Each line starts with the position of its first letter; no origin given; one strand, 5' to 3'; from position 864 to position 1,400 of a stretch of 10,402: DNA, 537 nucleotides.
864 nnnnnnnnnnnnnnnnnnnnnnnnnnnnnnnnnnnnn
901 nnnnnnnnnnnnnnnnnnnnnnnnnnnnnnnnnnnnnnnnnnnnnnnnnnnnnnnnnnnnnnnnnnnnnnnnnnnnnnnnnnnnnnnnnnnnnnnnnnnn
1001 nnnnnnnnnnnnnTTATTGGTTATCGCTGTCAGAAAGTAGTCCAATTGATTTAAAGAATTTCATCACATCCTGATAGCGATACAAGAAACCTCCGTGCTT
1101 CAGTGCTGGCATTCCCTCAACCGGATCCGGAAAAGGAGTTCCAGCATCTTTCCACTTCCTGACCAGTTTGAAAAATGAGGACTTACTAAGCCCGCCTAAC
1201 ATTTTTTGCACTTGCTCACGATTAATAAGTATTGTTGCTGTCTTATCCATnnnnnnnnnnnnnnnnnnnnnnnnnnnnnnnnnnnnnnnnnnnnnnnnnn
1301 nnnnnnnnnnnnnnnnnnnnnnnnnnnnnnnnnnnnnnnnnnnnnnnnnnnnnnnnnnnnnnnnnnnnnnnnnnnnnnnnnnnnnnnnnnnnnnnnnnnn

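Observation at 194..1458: Second regulator module: 62-aa protein, AlpA/Vis-like protein and 222-aa coiled-coil protein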

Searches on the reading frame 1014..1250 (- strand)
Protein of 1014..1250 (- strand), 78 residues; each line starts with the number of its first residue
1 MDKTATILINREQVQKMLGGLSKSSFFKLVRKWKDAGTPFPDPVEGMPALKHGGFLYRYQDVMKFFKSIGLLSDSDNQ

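Call 5: search_protein_families(library=pfam, proteins=[window:1014-1250:-], max_evalue=0.1)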
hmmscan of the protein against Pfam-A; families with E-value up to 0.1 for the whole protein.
window:1014-1250:- (78 aa): 0 families

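Call 11: search_protein_families(library=phrogs, proteins=[window:1014-1250:-], max_evalue=0.01)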
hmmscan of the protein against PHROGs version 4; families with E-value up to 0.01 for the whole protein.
window:1014-1250:- (78 aa): 1 family
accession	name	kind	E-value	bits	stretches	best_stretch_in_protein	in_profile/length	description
phrog_4745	-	DNA, RNA and nucleotide metabolism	1.9e-05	25.4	1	4-77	27-95/107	DNA binding protein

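Call 12: search_protein_families(library=ncbifam, proteins=[window:1014-1250:-], max_evalue=0.01)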
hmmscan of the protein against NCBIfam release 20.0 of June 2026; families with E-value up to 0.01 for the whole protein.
window:1014-1250:- (78 aa): 0 families

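Call 13: search_protein_families(library=padloc, proteins=[window:1014-1250:-], max_evalue=0.01)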
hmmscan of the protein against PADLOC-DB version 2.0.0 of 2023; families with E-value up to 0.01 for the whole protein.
window:1014-1250:- (78 aa): 0 families

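Call 26: find_homologous_proteins(query=window:1014-1250:-)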
Query window:1014-1250:- (78 aa): 30 proteins with E <= 0.001 among 30 candidates.
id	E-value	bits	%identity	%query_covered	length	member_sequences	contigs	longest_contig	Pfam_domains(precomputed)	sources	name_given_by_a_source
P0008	1.9e-45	169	100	100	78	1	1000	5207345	-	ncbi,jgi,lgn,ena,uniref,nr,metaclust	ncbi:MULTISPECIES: hypothetical protein [Enterobacteriaceae]|uniref:hypothetical protein n=1 Tax=Ent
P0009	2.0e-45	169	100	100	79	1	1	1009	-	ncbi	ncbi:TPA: hypothetical protein ACP2RB_004886, partial [Escherichia coli]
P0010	2.7e-45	169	99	100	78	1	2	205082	-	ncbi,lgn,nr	ncbi:helix-turn-helix domain-containing protein [Escherichia coli]|nr:helix-turn-helix domain-contai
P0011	3.8e-45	168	99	100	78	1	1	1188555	-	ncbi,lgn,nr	ncbi:helix-turn-helix domain-containing protein [Escherichia coli]|nr:helix-turn-helix domain-contai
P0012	3.8e-45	168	99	100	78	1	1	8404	-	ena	-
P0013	4.7e-45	168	99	100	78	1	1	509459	-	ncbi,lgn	ncbi:helix-turn-helix domain-containing protein [Escherichia coli]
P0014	5.2e-45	168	99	100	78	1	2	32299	-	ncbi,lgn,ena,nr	ncbi:helix-turn-helix domain-containing protein [Escherichia coli]|nr:helix-turn-helix domain-contai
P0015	5.3e-45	168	99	100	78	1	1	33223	-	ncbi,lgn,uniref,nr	ncbi:helix-turn-helix domain-containing protein [Escherichia coli]|uniref:helix-turn-helix domain-co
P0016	7.1e-45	167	99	100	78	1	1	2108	-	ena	-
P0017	7.3e-45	167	99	100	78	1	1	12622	-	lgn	-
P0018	7.4e-45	167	99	100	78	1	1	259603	-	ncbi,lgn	ncbi:TPA: helix-turn-helix domain-containing protein [Escherichia coli]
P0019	7.4e-45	167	99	100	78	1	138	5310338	-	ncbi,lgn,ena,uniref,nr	ncbi:hypothetical protein [Escherichia coli]|uniref:hypothetical protein n=1 Tax=Escherichia coli Ta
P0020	1.0e-44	167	99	100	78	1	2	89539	-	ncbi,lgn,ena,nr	ncbi:helix-turn-helix domain-containing protein [Escherichia coli]|nr:helix-turn-helix domain-contai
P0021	1.0e-44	167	99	100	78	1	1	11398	-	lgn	-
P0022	2.5e-44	166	99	100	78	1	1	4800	-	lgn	-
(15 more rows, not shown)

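Call 35: search_solved_structures(query=A2, max_evalue=10, show_alignments=3)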
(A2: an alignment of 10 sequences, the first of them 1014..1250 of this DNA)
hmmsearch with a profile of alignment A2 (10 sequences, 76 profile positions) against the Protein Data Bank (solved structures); distinct sequences matched with E-value up to 10: 5.
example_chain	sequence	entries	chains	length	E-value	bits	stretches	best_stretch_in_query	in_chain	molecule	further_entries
7x4l_A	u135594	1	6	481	0.52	13.5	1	15-46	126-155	Glutamate decarboxylase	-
7x4y_A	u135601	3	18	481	0.52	13.5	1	15-46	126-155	Glutamate decarboxylase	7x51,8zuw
7x4r_A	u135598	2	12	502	0.58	13.3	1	15-46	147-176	Glutamate decarboxylase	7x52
8e73_B8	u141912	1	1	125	1.3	12.3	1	35-72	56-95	NDUB8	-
7xya_G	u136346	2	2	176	1.9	11.7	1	17-35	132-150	AlpA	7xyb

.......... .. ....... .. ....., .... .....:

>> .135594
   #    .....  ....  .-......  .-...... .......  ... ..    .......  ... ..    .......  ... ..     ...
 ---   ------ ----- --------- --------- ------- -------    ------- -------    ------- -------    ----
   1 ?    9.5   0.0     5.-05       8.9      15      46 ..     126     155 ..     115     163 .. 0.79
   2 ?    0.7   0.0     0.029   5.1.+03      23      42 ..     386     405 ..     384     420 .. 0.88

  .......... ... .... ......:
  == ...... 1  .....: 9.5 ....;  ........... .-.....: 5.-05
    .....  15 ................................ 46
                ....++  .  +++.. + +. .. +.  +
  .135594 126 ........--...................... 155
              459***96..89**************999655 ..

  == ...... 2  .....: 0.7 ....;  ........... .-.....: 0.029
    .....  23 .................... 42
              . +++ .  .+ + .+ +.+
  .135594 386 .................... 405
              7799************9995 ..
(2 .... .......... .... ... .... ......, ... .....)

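Call 42: find_related_loci(query=A2, collection=viral_contigs, flank=8000)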
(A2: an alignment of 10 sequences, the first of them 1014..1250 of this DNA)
Query A2 (78 aa) in viral_contigs; peptide patterns used: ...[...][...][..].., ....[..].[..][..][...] (x = any residue, [..] = any of these).
190 stretches matched a pattern; 41 encode a relative of the query (tblastn E <= 1e-3); 41 distinct loci.
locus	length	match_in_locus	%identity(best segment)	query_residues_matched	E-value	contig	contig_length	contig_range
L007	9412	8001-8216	81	1-72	5e-37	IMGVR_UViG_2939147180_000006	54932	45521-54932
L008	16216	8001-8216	81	1-72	6e-37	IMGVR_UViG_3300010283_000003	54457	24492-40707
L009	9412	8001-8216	81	1-72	6e-37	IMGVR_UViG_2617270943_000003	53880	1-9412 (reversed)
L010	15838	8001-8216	79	1-72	6e-37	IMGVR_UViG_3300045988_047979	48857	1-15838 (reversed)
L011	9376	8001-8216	81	1-72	8e-37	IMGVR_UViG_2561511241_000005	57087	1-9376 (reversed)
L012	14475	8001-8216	81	1-72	6e-37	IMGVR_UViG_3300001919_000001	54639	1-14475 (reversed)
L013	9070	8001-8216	81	1-72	6e-37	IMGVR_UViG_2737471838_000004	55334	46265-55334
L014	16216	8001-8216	81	1-72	6e-37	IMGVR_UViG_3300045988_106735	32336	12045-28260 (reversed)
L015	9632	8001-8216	81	1-72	6e-37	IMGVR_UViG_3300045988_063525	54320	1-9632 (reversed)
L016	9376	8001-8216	79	1-72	2e-36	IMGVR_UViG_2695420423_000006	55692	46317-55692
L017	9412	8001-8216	79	1-72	2e-36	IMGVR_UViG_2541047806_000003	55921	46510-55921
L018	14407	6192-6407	79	1-72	2e-36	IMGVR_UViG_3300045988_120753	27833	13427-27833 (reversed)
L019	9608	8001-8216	79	1-72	2e-36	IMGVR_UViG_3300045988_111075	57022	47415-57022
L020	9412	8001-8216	79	1-72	2e-36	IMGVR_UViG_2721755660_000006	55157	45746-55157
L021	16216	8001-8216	76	1-72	1e-35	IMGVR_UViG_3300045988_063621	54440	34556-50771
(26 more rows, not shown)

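Call 46: predict_structure(alignment_id=A5)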
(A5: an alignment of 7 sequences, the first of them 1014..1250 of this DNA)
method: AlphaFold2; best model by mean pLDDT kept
length: 78 residues; sequences in the alignment: 7
mean_pLDDT: 82.3   pTM: 0.72
mean pLDDT of the five models: 82.3, 82.3, 81.4, 81.0, 80.4
residues with pLDDT >= 90: 46; 70-90: 14; 50-70: 14; < 50: 4
segments of 3 or more residues with pLDDT < 50: none
pLDDT, mean of each block of 10 residues (from residue 1): 70 91 94 95 73 78 92 61
secondary structure, 60 per line:
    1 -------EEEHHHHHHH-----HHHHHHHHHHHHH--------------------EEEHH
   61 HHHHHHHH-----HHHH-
elements in order: E8-10 H11-17 H23-35 E56-58 H59-68 H74-77

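Call 49: fold_search(model_id=the predicted structure, library=pdb)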
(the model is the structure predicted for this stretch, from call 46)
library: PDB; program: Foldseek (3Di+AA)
matches with E <= 10: 137; with E <= 0.001: 0
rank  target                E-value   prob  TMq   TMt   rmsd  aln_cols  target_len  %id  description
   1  2jml_MODEL_1_A        2.2e-01  0.82  0.49  0.48   4.0        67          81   13  Solution structure of the N-terminal domain of CarA repressor (released 2007-02-13)
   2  8c3t                  2.7e-01  0.85  0.53  0.68   3.6        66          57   20  Structure of the GIsul2 transposon excisionase (released 2024-01-10)
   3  7nad_n                5.4e-01  0.20  0.39  0.31  17.8        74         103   19  State E2 nucleolar 60S ribosomal biogenesis intermediate - Spb4 local refinement model (released 2022-11-09)
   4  8i9p_CJ               6.6e-01  0.38  0.44  0.12   4.3        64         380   25  Cryo-EM structure of a Chaetomium thermophilum pre-60S ribosomal subunit - State Mak16 (released 2023-05-17)
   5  1j9i_MODEL_1_A        7.1e-01  0.28  0.39  0.42   5.2        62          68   19  STRUCTURE OF THE DNA BINDING DOMAIN OF THE GPNU1 SUBUNIT OF LAMBDA TERMINASE (released 2002-08-14)
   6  5aip_A                7.6e-01  0.16  0.36  0.24   5.0        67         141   16  Crystal structure of NadR in complex with 4-hydroxyphenylacetate (released 2016-03-02)
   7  3ucs_B                8.8e-01  0.41  0.49  0.40   4.4        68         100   15  Crystal structure of the complex between CBPA J-domain and CBPM (released 2013-07-03)
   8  6ama_Y                8.8e-01  0.35  0.43  0.56   4.8        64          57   22  Structure of S. coelicolor/S. venezuelae BldC-smeA-ssfA complex to 3.09 Angstrom (released 2018-03-28)
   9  3ucs_A                9.4e-01  0.38  0.47  0.39   4.5        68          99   15  Crystal structure of the complex between CBPA J-domain and CBPM (released 2013-07-03)
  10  4g9y                  9.4e-01  0.30  0.46  0.30   4.2        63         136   17  Crystal Structure of the PcaV transcriptional regulator from Streptomyces coelicolor (released 2013-06-05)
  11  7lwr_A                1.2e+00  0.33  0.46  0.61   3.7        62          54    8  Structural and Biochemical Insight into Assembly of Molecular Motors Involved in Viral DNA Packaging (released 2022-03-09)
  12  8i9x_CJ               1.2e+00  0.35  0.45  0.09   3.5        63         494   25  Cryo-EM structure of a Chaetomium thermophilum pre-60S ribosomal subunit - Ytm1-1 (released 2023-05-17)
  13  1itp_MODEL_1_A        1.3e+00  0.11  0.28  0.28   6.6        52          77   17  Solution Structure of POIA1 (released 2002-02-13)
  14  9pcp_K                1.4e+00  0.20  0.48  0.23   4.7        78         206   14  NER dual incision complex - NoG (released 2026-04-01)
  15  7krh                  1.6e+00  0.20  0.44  0.28   5.2        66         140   11  Crystal structure of the MarR family transcriptional regulator from Variovorax paradoxus with S28A and R46A mutations (released 2021-12-01)
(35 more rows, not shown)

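Call 53: search_dna_similar(query=window:1014-1250:-, collection=phages, mode=protein, max_rows=30, max_evalue=0.001)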
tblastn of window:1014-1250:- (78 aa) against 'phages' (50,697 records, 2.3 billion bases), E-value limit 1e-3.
Records with a match: 10; places in all: 10; records where one place covers at least 80% of the query: 10.
Best place of each record, by identity: 60-80% 4; <60% 6.
By first word of the organism name: Escherichia 6; Salmonella 2; Enterobacteria 1; Proteus 1.
By host as written in the record: Escherichia coli K-12 5; Salmonella serovar Winston 2; Escherichia coli 1; Escherichia coli str. K-12 substr. W3110 1; Proteus vulgaris 1.
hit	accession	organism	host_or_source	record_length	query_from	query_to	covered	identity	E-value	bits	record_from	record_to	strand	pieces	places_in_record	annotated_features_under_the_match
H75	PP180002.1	Escherichia phage mEp013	Escherichia coli K-12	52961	1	72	92%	79.2%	9e-33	123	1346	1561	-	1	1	hypothetical protein (x2) | integrase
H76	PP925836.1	Escherichia phage MagusPhagus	Escherichia coli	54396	1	72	92%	79.2%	9e-33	123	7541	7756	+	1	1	hypothetical protein (x3)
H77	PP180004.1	Escherichia phage mEp044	Escherichia coli K-12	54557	1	72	92%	77.8%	4e-33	124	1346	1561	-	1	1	hypothetical protein (x2) | integrase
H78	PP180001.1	Escherichia phage mEp010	Escherichia coli K-12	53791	1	72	92%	77.8%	4e-32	121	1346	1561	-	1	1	hypothetical protein (x2) | integrase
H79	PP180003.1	Escherichia phage mEp515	Escherichia coli K-12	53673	1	77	99%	53.2%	4e-21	90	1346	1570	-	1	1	integrase | hypothetical protein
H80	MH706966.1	Enterobacteria phage mEp021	Escherichia coli str. K-12 substr. W3110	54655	1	77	99%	53.2%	4e-21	90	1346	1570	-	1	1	putative helix-turn-helix domain-containing protein | putative integrase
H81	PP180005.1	Escherichia phage mEp554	Escherichia coli K-12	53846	1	76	97%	51.3%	2e-19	85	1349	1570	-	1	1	hypothetical protein (x2) | integrase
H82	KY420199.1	Proteus phage vB_PvuS_Pm34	Proteus vulgaris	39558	2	77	97%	42.1%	9e-12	64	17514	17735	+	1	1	hypothetical protein (x2) | integrase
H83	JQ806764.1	Salmonella phage vB_SosS_Oslo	Salmonella serovar Winston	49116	7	77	91%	45.1%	2e-14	71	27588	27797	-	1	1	hypothetical protein | integrase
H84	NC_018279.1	Salmonella phage vB_SosS_Oslo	Salmonella serovar Winston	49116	7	77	91%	45.1%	2e-14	71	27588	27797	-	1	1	hypothetical protein | site-specific integrase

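Call 73: find_encoding_contigs(protein=P0008, flank=10000, max_places=10)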
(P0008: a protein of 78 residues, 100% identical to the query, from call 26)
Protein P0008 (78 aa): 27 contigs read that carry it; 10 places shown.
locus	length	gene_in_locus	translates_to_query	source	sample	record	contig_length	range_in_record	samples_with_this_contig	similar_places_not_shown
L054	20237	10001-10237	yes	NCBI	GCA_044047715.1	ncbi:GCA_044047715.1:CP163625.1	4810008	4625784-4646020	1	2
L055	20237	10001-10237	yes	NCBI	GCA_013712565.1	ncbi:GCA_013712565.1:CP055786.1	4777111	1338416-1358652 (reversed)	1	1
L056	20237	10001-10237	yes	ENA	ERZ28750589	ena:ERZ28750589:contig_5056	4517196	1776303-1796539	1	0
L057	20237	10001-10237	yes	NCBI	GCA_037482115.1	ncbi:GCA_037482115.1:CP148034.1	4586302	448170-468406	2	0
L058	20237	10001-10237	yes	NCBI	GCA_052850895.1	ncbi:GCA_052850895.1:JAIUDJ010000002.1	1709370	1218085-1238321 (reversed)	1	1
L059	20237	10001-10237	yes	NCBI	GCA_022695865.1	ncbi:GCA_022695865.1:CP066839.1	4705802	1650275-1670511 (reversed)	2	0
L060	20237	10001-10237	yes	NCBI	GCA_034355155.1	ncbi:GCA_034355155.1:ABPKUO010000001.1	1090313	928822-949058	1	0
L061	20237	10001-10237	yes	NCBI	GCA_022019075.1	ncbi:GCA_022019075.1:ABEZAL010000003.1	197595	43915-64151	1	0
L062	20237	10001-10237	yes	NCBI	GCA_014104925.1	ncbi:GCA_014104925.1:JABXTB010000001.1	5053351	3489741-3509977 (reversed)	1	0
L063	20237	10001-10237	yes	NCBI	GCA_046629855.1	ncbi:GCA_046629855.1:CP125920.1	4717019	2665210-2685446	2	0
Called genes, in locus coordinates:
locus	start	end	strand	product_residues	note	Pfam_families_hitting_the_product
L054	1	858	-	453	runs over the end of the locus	PF06751:EutB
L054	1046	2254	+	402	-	PF13356:Arm-DNA-bind_3, PF22022:Phage_int_M, PF00589:Phage_integrase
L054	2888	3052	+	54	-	-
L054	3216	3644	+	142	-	-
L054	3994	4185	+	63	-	PF12728:HTH_17 (weak)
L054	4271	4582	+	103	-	-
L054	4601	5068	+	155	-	-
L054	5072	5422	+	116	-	-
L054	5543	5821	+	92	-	-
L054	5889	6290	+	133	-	PF20901:Sf6_terminase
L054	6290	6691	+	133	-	-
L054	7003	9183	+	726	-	PF10145:PhageMin_Tail (weak)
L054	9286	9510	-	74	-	-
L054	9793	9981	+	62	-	-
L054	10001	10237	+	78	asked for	-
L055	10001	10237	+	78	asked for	-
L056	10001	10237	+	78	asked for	-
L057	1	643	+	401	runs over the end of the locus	PF13356:Arm-DNA-bind_3, PF22022:Phage_int_M, PF00589:Phage_integrase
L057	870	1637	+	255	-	-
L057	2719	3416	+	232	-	PF03811:Zn_ribbon_InsA, PF12759:HTH_Tnp_IS1, PF03400:DDE_Tnp_IS1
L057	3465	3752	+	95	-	-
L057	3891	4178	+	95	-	-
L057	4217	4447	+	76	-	-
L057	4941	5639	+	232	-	-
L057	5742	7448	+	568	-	PF10592:AIPR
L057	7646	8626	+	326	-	PF05598:DUF772, PF01609:DDE_Tnp_1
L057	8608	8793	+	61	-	-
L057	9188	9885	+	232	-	PF03811:Zn_ribbon_InsA, PF12759:HTH_Tnp_IS1, PF03400:DDE_Tnp_IS1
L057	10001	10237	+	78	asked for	-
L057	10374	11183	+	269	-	-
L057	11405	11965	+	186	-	-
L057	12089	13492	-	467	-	PF06277:EutA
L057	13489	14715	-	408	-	PF04346:EutH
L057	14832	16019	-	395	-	PF00465:Fe-ADH, PF13685:Fe-ADH_2, PF25137:ADH_Fe_C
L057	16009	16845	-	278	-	PF06723:MreB_Mbl (faint), PF11104:PilM_2 (weak), PF14450:FtsA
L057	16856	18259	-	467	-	PF00171:Aldedh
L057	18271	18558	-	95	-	PF03319:EutN_CcmL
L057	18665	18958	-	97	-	PF00936:BMC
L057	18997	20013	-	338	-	PF01515:PTA_PTB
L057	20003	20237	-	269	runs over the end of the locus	PF01923:Cob_adeno_trans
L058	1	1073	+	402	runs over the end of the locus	PF13356:Arm-DNA-bind_3, PF22022:Phage_int_M, PF00589:Phage_integrase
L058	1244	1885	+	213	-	-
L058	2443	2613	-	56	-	-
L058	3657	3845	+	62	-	PF12728:HTH_17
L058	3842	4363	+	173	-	PF13392:HNH_3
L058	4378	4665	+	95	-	-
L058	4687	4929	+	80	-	-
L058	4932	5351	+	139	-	-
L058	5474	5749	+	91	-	-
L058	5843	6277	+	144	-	PF20901:Sf6_terminase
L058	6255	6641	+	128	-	-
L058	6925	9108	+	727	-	-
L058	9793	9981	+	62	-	-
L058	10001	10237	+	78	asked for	-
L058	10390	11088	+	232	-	PF01381:HTH_3 (faint)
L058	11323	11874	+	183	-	-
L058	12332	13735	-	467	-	PF06277:EutA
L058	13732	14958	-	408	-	PF04346:EutH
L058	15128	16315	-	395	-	PF00465:Fe-ADH, PF13685:Fe-ADH_2, PF25137:ADH_Fe_C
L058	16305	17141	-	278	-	PF06723:MreB_Mbl (faint), PF11104:PilM_2 (weak), PF14450:FtsA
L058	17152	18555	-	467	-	PF00171:Aldedh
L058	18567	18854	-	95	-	PF03319:EutN_CcmL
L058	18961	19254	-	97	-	PF00936:BMC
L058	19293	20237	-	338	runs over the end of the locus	PF01515:PTA_PTB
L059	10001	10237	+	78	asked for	-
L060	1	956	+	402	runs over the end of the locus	PF13356:Arm-DNA-bind_3, PF22022:Phage_int_M, PF00589:Phage_integrase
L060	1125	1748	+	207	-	-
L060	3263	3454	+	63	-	PF12728:HTH_17 (weak)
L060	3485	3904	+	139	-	PF13392:HNH_3 (weak)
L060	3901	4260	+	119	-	-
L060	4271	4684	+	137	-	-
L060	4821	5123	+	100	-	-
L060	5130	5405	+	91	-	-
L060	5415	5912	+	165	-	PF00160:Pro_isomerase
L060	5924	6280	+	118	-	-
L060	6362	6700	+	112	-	PF20901:Sf6_terminase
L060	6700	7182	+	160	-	-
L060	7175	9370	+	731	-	PF20155:TMP_3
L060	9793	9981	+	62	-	-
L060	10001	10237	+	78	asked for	-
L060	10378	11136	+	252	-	PF01381:HTH_3 (faint)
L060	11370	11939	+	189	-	-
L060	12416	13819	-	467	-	PF06277:EutA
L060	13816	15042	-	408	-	PF04346:EutH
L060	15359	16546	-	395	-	PF00465:Fe-ADH, PF13685:Fe-ADH_2, PF25137:ADH_Fe_C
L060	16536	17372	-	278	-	PF06723:MreB_Mbl (faint), PF11104:PilM_2 (weak), PF14450:FtsA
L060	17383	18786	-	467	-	PF00171:Aldedh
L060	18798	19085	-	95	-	PF03319:EutN_CcmL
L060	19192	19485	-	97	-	PF00936:BMC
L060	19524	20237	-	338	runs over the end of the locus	PF01515:PTA_PTB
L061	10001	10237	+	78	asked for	-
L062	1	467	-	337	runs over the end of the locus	PF00072:Response_reg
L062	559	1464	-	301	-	PF01734:Patatin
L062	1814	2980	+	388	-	PF13356:Arm-DNA-bind_3, PF22022:Phage_int_M, PF00589:Phage_integrase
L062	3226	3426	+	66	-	PF05930:Phage_AlpA (weak)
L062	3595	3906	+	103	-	-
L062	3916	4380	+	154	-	-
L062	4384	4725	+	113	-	-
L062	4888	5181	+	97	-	-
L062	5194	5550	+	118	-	-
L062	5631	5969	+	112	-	PF20901:Sf6_terminase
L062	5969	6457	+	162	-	-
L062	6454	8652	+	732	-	PF20155:TMP_3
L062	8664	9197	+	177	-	-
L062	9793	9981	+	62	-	-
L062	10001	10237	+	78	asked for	-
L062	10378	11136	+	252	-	PF01381:HTH_3 (faint)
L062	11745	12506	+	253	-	PF13545:HTH_Crp_2 (faint)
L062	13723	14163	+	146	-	PF17775:YchJ_M-like, PF02810:SEC-C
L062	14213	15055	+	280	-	PF01842:ACT, PF00551:Formyl_trans_N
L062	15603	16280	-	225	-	PF02665:Nitrate_red_gam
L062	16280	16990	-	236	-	PF02613:Nitrate_red_del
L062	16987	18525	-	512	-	PF12837:Fer4_6 (faint), PF13237:Fer4_10, PF13247:Fer4_11, PF12838:Fer4_7 (weak), PF14711:Nitr_red_bet_C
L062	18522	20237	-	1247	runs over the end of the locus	PF14710:Nitr_red_alph_N, PF00384:Molybdopterin, PF28599:NarG_dom_V, PF01568:Molydop_binding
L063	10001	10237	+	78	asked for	-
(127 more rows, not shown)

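Call 76: search_protein_families(library=pfam, proteins=[L057:10374-11183:+, L058:10390-11088:+], max_evalue=0.1)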
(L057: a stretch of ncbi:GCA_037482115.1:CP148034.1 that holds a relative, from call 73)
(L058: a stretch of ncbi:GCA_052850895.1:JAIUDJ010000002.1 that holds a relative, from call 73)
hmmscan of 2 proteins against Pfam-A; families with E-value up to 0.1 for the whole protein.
L057:10374-11183:+ (269 aa): 3 families
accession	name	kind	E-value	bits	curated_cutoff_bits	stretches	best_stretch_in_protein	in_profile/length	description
PF01381.28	HTH_3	-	0.0033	17.9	23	1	49-78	21-50/55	Helix-turn-helix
PF02979.21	NHase_alpha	-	0.032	14.1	27.2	1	116-184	3-69/184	Nitrile hydratase, alpha chain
PF16808.10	PKcGMP_CC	-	0.045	13.8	35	0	118-130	8-20/35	Coiled-coil N-terminus of cGMP-dependent protein kinase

L058:10390-11088:+ (232 aa): 8 families
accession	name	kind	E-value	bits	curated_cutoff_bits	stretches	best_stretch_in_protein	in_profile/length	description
PF01381.28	HTH_3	-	1.2e-05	25.7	23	1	22-63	9-50/55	Helix-turn-helix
PF13560.12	HTH_31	-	0.00033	21.3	27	1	22-63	14-56/64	Helix-turn-helix domain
PF19187.6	HTH_PafC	-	0.016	15.5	32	0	48-122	29-99/115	PafC helix-turn-helix domain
PF14282.11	FlxA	-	0.029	14.9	26.3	1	89-148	37-100/101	FlxA-like protein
PF16046.10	FAM76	-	0.029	14.3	28.5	1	90-169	200-283/298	FAM76 protein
PF06698.16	DUF1192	-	0.038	14.6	25.5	0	105-126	27-48/58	Protein of unknown function (DUF1192)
PF13395.12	HNH_4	-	0.055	13.9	22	0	86-108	31-53/54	HNH endonuclease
PF15943.11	YdaS_toxin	-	0.056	13.7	30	0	26-53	12-39/65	Bacterial toxin YdaS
